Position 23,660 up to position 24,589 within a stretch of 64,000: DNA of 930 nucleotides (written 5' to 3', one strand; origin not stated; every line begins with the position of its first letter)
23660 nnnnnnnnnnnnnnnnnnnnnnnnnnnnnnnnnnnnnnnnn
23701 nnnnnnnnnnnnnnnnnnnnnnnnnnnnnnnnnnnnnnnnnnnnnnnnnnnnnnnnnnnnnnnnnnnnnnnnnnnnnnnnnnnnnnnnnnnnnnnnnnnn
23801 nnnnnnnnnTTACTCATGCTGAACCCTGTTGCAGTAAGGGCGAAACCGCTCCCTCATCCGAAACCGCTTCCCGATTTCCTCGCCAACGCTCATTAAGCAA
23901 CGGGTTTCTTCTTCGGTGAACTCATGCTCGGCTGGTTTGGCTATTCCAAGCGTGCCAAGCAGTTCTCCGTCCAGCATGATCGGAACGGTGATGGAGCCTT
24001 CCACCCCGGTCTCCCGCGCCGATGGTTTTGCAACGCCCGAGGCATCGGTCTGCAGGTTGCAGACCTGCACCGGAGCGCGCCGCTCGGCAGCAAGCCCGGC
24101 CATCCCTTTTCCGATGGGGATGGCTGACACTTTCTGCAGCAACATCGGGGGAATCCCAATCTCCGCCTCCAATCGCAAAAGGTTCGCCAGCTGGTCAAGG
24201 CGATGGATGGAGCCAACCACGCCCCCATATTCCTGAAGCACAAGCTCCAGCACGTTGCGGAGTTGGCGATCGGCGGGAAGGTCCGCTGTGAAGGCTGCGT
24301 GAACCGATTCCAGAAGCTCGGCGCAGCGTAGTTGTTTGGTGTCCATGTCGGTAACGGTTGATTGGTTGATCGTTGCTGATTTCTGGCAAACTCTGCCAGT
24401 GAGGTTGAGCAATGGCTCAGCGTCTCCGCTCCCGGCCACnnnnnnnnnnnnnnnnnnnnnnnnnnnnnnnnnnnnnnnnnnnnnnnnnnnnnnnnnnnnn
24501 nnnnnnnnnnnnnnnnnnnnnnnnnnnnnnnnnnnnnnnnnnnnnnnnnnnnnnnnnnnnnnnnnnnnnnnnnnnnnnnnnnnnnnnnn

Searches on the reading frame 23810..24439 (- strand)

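Call 61: search_protein_families(library=pfam, proteins=[window:23810-24439:-], max_evalue=0.00001)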
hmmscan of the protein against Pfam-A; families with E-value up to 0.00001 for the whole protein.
window:23810-24439:- (209 aa): 2 families
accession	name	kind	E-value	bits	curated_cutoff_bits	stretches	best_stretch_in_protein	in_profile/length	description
PF13185.12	GAF_2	-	8e-14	52.4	28.6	1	60-190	8-132/136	GAF domain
PF01590.32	GAF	-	6.5e-10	40.1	22.4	1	58-191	4-131/133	GAF domain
